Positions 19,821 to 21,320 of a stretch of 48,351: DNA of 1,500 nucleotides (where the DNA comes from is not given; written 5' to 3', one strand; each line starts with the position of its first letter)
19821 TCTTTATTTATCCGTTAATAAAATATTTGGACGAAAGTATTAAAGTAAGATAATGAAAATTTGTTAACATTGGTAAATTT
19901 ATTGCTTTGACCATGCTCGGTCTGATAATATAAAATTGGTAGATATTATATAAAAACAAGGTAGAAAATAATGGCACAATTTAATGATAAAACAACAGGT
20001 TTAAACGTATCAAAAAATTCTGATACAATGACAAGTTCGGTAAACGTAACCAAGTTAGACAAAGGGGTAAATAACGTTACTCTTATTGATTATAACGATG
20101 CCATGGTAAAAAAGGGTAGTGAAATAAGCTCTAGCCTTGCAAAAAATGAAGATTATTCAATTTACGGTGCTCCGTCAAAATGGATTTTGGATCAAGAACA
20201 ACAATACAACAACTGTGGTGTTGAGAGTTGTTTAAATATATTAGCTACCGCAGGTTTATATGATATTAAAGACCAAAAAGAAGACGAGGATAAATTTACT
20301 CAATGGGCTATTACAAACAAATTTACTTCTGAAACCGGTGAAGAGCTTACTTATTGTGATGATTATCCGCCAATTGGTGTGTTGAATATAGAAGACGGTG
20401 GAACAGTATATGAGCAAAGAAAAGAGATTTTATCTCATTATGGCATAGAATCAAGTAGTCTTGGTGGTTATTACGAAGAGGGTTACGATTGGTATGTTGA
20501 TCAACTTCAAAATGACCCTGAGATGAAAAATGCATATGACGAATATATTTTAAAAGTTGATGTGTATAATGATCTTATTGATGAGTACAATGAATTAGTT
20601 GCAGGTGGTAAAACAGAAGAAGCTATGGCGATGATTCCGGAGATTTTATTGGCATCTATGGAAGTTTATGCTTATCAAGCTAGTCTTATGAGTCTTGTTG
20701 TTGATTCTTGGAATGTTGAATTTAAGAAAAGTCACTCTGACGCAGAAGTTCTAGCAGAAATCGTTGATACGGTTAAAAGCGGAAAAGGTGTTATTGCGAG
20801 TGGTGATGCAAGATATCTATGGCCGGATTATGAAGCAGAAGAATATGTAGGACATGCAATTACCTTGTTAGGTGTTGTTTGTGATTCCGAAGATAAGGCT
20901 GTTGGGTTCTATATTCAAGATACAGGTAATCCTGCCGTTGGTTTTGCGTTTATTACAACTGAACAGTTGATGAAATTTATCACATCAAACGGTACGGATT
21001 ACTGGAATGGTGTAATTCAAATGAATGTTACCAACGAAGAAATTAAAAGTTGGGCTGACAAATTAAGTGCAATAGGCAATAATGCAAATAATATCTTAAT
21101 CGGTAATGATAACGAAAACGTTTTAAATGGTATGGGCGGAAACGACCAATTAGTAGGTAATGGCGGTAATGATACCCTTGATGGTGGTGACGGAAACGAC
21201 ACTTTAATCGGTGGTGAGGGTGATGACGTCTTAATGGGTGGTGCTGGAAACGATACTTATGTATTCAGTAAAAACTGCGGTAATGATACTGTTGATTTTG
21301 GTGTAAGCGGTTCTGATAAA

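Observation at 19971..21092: Giant T1SS substrate starts with a papain-fold-like Cys/His/Asp domain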

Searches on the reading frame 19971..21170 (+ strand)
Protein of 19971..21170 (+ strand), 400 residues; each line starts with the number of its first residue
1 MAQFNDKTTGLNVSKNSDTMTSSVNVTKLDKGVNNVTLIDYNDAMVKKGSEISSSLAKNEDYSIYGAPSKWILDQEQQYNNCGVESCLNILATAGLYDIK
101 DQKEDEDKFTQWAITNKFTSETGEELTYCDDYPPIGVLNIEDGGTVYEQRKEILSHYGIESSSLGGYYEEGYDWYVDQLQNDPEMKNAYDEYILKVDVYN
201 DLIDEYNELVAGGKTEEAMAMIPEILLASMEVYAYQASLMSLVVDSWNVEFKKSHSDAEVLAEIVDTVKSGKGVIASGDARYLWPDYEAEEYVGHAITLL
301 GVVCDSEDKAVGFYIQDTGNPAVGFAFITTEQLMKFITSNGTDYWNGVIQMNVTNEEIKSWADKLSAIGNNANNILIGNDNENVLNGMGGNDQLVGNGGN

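Call 4: search_protein_families(library=pfam, proteins=[window:19971-21170:+], max_evalue=1)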
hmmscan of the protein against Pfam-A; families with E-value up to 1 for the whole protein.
window:19971-21170:+ (400 aa): 3 families
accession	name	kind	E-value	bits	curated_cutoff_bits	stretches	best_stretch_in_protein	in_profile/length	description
PF00353.25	HemolysinCabind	-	0.0038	17.6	23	1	368-400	1-33/36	RTX calcium-binding nonapeptide repeat (4 copies)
PF10835.13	DUF2573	-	0.14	12.9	22.8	1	199-259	7-62/78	Protein of unknown function (DUF2573)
PF24426.1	HTH_NDX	-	0.34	11.3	27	0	351-370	19-38/65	NDX Homeobox-like domain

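Call 5: search_protein_families(library=ncbifam, proteins=[window:19971-21080:+], max_evalue=10)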
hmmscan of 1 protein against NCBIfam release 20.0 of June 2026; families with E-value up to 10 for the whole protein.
window:19971-21080:+ (370 aa): 0 families

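Call 6: search_solved_structures(query=window:19971-21080:+, max_evalue=10, show_alignments=3)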
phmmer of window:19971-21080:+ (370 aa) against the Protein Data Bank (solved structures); distinct sequences matched with E-value up to 10: 1.
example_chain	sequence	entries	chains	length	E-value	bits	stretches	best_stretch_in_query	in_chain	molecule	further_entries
8g4k_A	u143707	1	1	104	0.76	12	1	200-274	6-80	5HCS_TGFBR2_1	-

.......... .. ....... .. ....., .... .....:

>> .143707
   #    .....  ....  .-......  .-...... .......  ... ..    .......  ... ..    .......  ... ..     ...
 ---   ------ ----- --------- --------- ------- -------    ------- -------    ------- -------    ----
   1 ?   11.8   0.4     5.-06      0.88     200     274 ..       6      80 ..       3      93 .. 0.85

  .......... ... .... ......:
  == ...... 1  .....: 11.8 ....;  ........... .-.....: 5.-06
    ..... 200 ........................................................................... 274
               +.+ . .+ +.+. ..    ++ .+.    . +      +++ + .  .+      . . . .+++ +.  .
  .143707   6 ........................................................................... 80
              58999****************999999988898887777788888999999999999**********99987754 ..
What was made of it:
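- Tried and rejected: Direct Pfam, NCBIfam and PDB-sequence searches with residues 1-370/400 gave nothing meaningful (calls 4-6).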

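Call 7: find_homologous_proteins(query=window:19971-21080:+)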
Query window:19971-21080:+ (370 aa): 4 proteins with E <= 0.001 among 2436 candidates.
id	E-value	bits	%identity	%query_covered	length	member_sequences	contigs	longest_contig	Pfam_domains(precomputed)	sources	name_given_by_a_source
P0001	5.7e-71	258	47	79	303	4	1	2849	-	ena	-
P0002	4.1e-69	251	45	94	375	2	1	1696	-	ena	-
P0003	3.9e-64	235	64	48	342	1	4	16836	-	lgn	-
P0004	1.5e-9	56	42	28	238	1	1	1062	-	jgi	jgi:hypothetical protein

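Call 13: find_related_loci(query=A2, collection=genome_contigs, flank=10000)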
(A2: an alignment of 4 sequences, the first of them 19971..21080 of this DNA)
Query A2 (370 aa) in genome_contigs; peptide patterns used: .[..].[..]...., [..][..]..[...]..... (x = any residue, [..] = any of these).
21 stretches matched a pattern; 11 encode a relative of the query (tblastn E <= 1e-3); 11 distinct loci.
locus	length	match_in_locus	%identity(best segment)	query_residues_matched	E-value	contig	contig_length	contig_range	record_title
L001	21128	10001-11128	51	1-370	1e-116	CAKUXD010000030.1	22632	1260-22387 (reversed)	MAG: uncultured Candidatus Melainabacteria bacterium isolate REFINED_METABAT215_TOP10_CONTIGS_1500_ASSEMBLY_K77_MERGED__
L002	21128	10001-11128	50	1-370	6e-112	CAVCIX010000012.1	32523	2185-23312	Anaerovoracaceae bacterium isolate H07603-L1_cleanbin_000036 genome assembly, contig: Spades_H07603-L1_contig_806, whole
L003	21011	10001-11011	42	33-370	3e-69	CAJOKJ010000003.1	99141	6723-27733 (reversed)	Candidatus Gastranaerophilales bacterium isolate Reindeer_1_mag_119 genome assembly, contig: scaffold_216, whole genome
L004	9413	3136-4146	43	33-370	6e-69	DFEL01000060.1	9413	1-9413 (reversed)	MAG TPA_asm: Cyanobacteria bacterium UBA3803 UBA3803_contig_335040, whole genome shotgun sequence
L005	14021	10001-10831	37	19-360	8e-24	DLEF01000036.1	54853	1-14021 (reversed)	MAG TPA_asm: Cyanobacteria bacterium UBA7753 UBA7753_contig_2022, whole genome shotgun sequence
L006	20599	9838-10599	34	1-319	4e-22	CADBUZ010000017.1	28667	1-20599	uncultured bacterium isolate RUG14327 genome assembly, contig: RUG14327_asm_17, whole genome shotgun sequence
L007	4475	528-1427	33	17-370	7e-21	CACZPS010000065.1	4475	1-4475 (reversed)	uncultured bacterium isolate RUG12841 genome assembly, contig: RUG12841_asm_65, whole genome shotgun sequence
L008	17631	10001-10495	33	16-163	2e-15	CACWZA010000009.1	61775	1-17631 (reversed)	uncultured bacterium isolate RUG11040 genome assembly, contig: RUG11040_asm_9, whole genome shotgun sequence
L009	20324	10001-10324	41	50-163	2e-15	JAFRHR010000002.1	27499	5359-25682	Bacterium isolate RGIG2479 Goat_Jejunum-2__c16127, whole genome shotgun sequence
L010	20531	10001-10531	33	1-163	4e-17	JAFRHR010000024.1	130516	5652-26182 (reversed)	Bacterium isolate RGIG2479 Goat_Jejunum-2__c130650, whole genome shotgun sequence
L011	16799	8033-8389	30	76-213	1e-9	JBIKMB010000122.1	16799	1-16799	MAG: Pirellulaceae bacterium isolate ME2014-08-29_3300036719_group5_bin81 Rohwer_bin1640_scaffold_3387_c1, whole genome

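Call 19: predict_structure(alignment_id=A1)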
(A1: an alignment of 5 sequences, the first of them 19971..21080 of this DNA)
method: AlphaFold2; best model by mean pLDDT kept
length: 370 residues; sequences in the alignment: 5
mean_pLDDT: 58.9   pTM: 0.52
mean pLDDT of the five models: 58.9, 54.1, 53.1, 52.9, 52.2
residues with pLDDT >= 90: 8; 70-90: 132; 50-70: 97; < 50: 133
segments of 3 or more residues with pLDDT < 50: 1-56, 68-82, 93-95, 131-143, 161-166, 288-293, 320-323, 341-370
pLDDT, mean of each block of 10 residues (from residue 1): 31 34 35 32 30 47 57 39 54 56 71 75 68 33 51 65 45 72 87 83 86 89 80 75 75 78 73 63 59 58 81 68 63 74 34 29 29
secondary structure, 60 per line:
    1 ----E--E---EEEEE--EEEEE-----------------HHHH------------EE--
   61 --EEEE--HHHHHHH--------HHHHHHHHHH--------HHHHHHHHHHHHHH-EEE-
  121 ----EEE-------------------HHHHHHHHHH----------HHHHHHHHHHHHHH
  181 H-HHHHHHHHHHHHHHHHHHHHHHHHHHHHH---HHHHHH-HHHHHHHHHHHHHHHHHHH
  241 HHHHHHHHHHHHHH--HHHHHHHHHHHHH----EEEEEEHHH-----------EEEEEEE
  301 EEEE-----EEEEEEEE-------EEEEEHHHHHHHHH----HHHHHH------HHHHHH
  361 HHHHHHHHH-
elements in order: E12-16 E19-23 H41-44 E63-66 H69-75 H84-93 H102-115 E117-119 E125-127 H147-156 H167-181 H183-211 H215-220 H222-254 H257-269 E274-279 E294-304 E310-317 E325-329 H330-338 H343-348 H355-369
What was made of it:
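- Tried and rejected: The first AF2 run, with only 5 sequences, gave pLDDT 58.9 and was not used (call 19).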

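Call 20: search_protein_representatives(alignment_id=A2)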
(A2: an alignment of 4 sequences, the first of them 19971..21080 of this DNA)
Query: 4 sequences, 332 profile positions. Proteins with E-value up to 0.001 (for the whole library): 417; up to 1e-10: 79; up to 1e-30: 30. The best 150 are listed.
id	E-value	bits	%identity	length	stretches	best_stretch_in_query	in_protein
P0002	4.5e-154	529.3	-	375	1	4-332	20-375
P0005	1.3e-102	360.2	-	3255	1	4-329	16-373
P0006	2.7e-100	352.5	-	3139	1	1-331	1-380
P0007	1.9e-78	280.7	-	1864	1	91-329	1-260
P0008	7.5e-63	229.5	-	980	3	55-164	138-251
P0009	2.8e-59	217.7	-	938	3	59-170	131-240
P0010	2.4e-58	214.6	-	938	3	27-155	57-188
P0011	3.1e-57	211.0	-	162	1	1-150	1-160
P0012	3.5e-57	210.8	-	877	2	55-172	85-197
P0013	2.5e-53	198.1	-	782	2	18-155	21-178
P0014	6.7e-53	196.8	-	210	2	73-167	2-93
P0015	6.9e-52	193.4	-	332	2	8-153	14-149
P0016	7.2e-52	193.4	-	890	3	54-156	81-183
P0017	2.1e-51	191.8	-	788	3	50-152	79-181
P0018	8.0e-51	189.9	-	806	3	44-158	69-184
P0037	4.2e-24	102.1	-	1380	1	21-314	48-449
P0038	2.2e-22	96.4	-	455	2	224-320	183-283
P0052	2.1e-14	70.2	-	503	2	228-321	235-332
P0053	3.0e-14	69.7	-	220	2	233-321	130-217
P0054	1.3e-13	67.6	-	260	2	234-320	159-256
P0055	1.4e-13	67.5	-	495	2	230-307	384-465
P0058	6.1e-13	65.4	-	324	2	227-321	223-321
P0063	1.6e-12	64.0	-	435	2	230-321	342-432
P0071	8.4e-12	61.7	-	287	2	230-323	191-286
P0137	1.8e-08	50.7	-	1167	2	226-318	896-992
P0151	4.3e-08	49.5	-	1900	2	237-310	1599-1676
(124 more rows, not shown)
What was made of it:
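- Position independence: 417 representative proteins (call 20).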

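Call 22: search_protein_families(library=pfam, proteins=[P0053, P0054, P0058, P0063, P0055, P0052, P0038, P0012, P0037], max_evalue=1)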
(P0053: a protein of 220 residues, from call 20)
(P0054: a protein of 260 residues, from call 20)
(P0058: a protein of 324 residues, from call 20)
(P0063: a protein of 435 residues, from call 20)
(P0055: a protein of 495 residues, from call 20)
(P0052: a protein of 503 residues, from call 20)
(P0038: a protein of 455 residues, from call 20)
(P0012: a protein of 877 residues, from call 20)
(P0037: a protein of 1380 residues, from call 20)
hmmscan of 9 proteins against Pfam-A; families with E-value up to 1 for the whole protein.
P0053 (220 aa): 1 family
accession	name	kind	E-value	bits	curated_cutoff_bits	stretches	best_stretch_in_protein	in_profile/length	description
PF13529.12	Peptidase_C39_2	-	0.00078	20.5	24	1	57-187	10-142/143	Peptidase_C39 like family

P0054 (260 aa): 1 family
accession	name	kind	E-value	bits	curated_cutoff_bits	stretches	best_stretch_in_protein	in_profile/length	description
PF13529.12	Peptidase_C39_2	-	2e-07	32.1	24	1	86-208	12-132/143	Peptidase_C39 like family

P0058 (324 aa): 1 family
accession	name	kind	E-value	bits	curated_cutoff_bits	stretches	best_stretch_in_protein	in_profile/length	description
PF14399.12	BtrH_N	-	0.093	13.4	29.7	1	162-272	6-123/134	Butirosin biosynthesis protein H, N-terminal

P0063 (435 aa): 70 families (the best 25 are shown)
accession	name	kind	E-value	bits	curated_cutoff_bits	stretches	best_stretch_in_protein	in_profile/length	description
PF03148.19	Tektin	-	3.4e-06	26.5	34.3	1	110-156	45-91/383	Tektin family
PF04977.20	DivIC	-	5.1e-05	23.4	28.9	1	107-151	23-68/80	Septum formation initiator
PF14712.11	Snapin_Pallidin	-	0.00015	22.6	29.6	1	108-177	13-79/89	Snapin/Pallidin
PF23991.1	DUF7310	-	0.00041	21.2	40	1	105-149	27-71/83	Coiled-coil region of unknown function (DUF7310)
PF13529.12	Peptidase_C39_2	-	0.00051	21.1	24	1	273-388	15-133/143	Peptidase_C39 like family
PF07889.17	DUF1664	-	0.00063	20.2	34.6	1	113-174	50-111/124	Protein of unknown function (DUF1664)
PF16326.10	ABC_tran_CTD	-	0.00075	20.1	32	1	109-156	9-58/69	ABC transporter C-terminal domain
PF08581.15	Tup_N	-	0.00097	19.9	28.7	1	109-153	12-56/77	Tup N-terminal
PF19074.5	DUF5770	-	0.0012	19.4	25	1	375-417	69-110/132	Family of unknown function (DUF5770)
PF11932.13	DUF3450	-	0.0022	17.8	32.6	2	54-154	6-104/241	Protein of unknown function (DUF3450)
PF07544.18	Med9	-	0.0041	17.6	26.9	1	117-175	21-79/80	RNA polymerase II transcription mediator complex subunit 9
PF01920.25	Prefoldin_2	-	0.0046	17.3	27.6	1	117-143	14-40/106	Prefoldin subunit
PF24922.1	ACBP4_C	-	0.0064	17.2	31.2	1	112-144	28-88/105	Acyl-CoA-binding domain-containing protein 4-6, C-terminal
PF10779.14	XhlA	-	0.007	17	34.7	1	110-142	13-45/67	Haemolysin XhlA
PF05531.17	NPV_P10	-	0.0075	17.2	29.8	1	116-163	12-59/75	Nucleopolyhedrovirus P10 protein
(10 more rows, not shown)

P0055 (495 aa): 2 families
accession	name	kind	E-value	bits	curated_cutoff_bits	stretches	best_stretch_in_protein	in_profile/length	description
PF13529.12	Peptidase_C39_2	-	0.001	20.1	24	1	313-448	14-142/143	Peptidase_C39 like family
PF03051.21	Peptidase_C1_2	-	0.16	11.2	22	1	419-465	356-401/438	Peptidase C1-like family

P0052 (503 aa): 4 families
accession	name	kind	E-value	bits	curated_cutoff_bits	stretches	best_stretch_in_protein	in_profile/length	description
PF00353.25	HemolysinCabind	-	9e-14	51.6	23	2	345-379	1-35/36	RTX calcium-binding nonapeptide repeat (4 copies)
PF06594.17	HCBP_related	-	3.3e-08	33.8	21.4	1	422-462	1-38/42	Haemolysin-type calcium binding protein related domain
PF13529.12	Peptidase_C39_2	-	0.0011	20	24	1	176-285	19-132/143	Peptidase_C39 like family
PF08339.15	RTX_C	-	0.0017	19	30.2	1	406-472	2-74/132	RTX C-terminal domain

P0038 (455 aa): 5 families
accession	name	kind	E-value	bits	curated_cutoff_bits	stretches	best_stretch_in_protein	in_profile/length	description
PF06594.17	HCBP_related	-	8.9e-09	35.6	21.4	1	374-414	1-38/42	Haemolysin-type calcium binding protein related domain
PF00353.25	HemolysinCabind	-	1e-07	32.2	23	1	298-331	2-35/36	RTX calcium-binding nonapeptide repeat (4 copies)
PF08339.15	RTX_C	-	8.2e-06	26.5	30.2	1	358-424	2-74/132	RTX C-terminal domain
PF19074.5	DUF5770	-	0.00054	20.5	25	1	54-90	68-103/132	Family of unknown function (DUF5770)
PF22783.1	BapA_N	-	0.04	14.1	27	1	364-403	38-76/123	BapA, prefix-like domain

P0012 (877 aa): 1 family
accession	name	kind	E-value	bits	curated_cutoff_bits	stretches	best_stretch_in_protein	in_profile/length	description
PF00353.25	HemolysinCabind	-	2.8e-34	117.1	23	5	386-421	1-36/36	RTX calcium-binding nonapeptide repeat (4 copies)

P0037 (1380 aa): 2 families
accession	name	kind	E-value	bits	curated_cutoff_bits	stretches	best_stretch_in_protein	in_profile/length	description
PF00353.25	HemolysinCabind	-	2.8e-41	139.4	23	8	520-554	1-35/36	RTX calcium-binding nonapeptide repeat (4 copies)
PF06594.17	HCBP_related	-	6.4e-05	23.3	21.4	2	789-824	3-36/42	Haemolysin-type calcium binding protein related domain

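Call 25: search_solved_structures(query=A3, max_evalue=10, show_alignments=3)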
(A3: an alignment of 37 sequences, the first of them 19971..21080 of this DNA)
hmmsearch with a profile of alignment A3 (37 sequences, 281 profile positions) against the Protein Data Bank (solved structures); distinct sequences matched with E-value up to 10: 23.
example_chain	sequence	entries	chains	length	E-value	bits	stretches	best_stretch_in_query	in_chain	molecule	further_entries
9mdo_A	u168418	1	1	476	0.0012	21.4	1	190-228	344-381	Bacterial Ig-like domain protein C0362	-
9mdm_A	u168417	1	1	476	0.0016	21.1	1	190-228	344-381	Bacterial Ig-like domain protein C0362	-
9arc_A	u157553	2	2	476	0.0017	21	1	190-228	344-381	Bacterial Ig-like domain protein C0362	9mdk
2au1_A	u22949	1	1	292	0.0057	19.3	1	196-237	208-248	IgG-degrading protease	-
2avw_A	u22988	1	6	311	0.0064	19.1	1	196-237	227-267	IgG-degrading protease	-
1y08_A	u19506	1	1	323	0.0069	19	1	196-237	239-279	hypothetical protein SPy0861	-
8a47_C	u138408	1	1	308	0.0079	18.8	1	199-237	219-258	IgG-degrading protease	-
2lbf_B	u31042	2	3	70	0.099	15.2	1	146-190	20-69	60S acidic ribosomal protein P2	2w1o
9hb2_A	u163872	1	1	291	0.1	15.1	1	170-238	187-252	IgM protease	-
9hb1_A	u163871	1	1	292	0.12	15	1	170-238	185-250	IgM protease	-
27rl_A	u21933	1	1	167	0.12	15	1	110-166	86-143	Outer surface protein C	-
2pns_A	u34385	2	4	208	0.3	13.6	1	120-215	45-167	Ervatamin-C, a papain-like plant cysteine protease | Ervatamin-C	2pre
4v6x_Cu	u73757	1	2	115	0.3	13.6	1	146-190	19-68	60S acidic ribosomal protein P2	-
4beh_B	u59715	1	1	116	0.3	13.6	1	146-190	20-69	60S ACIDIC RIBOSOMAL PROTEIN P2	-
1npz_A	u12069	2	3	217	0.37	13.3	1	102-211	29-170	Cathepsin S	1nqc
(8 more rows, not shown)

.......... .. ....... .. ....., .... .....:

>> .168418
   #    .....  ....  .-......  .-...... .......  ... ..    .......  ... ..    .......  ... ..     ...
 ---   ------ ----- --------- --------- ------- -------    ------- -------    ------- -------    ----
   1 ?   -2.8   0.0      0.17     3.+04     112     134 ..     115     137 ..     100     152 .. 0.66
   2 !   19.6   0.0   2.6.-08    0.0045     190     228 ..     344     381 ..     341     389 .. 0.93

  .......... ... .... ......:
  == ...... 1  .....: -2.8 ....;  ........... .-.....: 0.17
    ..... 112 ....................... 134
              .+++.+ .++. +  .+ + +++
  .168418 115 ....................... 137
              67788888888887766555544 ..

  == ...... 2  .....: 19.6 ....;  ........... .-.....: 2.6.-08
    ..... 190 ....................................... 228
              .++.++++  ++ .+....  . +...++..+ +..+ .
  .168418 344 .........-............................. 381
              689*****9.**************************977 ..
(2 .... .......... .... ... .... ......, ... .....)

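Call 26: search_protein_families(library=pfam, alignment_id=A3, max_evalue=0.01)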
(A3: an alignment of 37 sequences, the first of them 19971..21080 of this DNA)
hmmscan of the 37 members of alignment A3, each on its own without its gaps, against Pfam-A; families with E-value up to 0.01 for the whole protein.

A. member 1, window:19971-21080:+ (370 aa): 0 families

B. families by the number of members that match (of 37 scanned): 6 families
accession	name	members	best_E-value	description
PF13529.12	Peptidase_C39_2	22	2.3e-09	Peptidase_C39 like family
PF00353.25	HemolysinCabind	4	3.7e-15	RTX calcium-binding nonapeptide repeat (4 copies)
PF05488.18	PAAR_motif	2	5e-14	PAAR motif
PF14399.12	BtrH_N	2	2.9e-05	Butirosin biosynthesis protein H, N-terminal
PF21435.3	Gln_amidase_like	1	0.00033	Shigella glutamine deamidase OspI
PF00294.29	PfkB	1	0.0088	pfkB family carbohydrate kinase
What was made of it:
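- On Pfam Peptidase_C39_2 (PF13529): The window residues 1-370/400 give no PF13529 hit even at E<=1 (calls 4, 26). Relatives do hit: 22 of 37, best E 2.3e-9, and P0054 scores 32.1 bits (calls 22, 26).
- Closest known: Pfam Peptidase_C39_2. Same: 22 of 37 family members hit PF13529 (call 26).
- Closest known: Pfam Peptidase_C39_2. Different: The window protein does not reach any Pfam threshold (calls 4, 26).
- P0054 scores 32.1 bits against a cut-off of 24 (calls 22, 26). The window sequence itself matches no Pfam or NCBIfam model (calls 4, 5, 26). Single relatives gave weak BtrH_N and OspI-like hits (call 26). Single relatives hit BtrH_N and the OspI-like Gln_amidase_like model weakly (call 26).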

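Call 39: predict_structure(alignment_id=A3)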
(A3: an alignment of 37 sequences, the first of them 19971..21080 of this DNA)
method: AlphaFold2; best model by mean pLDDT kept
length: 370 residues; sequences in the alignment: 37
mean_pLDDT: 88.6   pTM: 0.88
mean pLDDT of the five models: 88.6, 85.7, 84.8, 83.1, 82.2
residues with pLDDT >= 90: 237; 70-90: 106; 50-70: 19; < 50: 8
segments of 3 or more residues with pLDDT < 50: 1-8
pLDDT, mean of each block of 10 residues (from residue 1): 42 86 82 86 90 94 92 89 97 92 94 96 93 87 94 98 94 91 94 93 92 94 92 88 86 93 96 94 84 91 97 94 88 88 62 92 62
secondary structure, 60 per line:
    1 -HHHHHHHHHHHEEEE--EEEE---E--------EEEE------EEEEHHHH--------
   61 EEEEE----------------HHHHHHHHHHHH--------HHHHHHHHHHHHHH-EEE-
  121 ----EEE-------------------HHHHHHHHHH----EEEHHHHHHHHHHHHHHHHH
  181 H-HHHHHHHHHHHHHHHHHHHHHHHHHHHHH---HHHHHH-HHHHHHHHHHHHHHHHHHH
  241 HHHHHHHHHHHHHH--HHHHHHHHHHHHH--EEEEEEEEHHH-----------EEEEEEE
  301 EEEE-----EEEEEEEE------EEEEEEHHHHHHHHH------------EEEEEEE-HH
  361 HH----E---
elements in order: H2-12 E13-16 E19-22 E35-38 E45-48 H49-52 E61-65 H82-93 H102-115 E117-119 E125-127 H147-156 E161-163 H164-181 H183-211 H215-220 H222-254 H257-269 E272-279 E294-304 E310-317 E324-329 H330-338 E351-357 H359-362
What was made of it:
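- On Clan CA (papain-fold) cysteine peptidase superfamily: C82 is the first residue of helix 82-93 in the AF2 model (pLDDT block 89-97; call 39).
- Cys is at the N-terminus of helix 82-93, His is in strand 294-304 and Asp ends strand 310-317 (call 39).
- Tried and rejected: It was replaced by the 37-sequence run (call 39).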
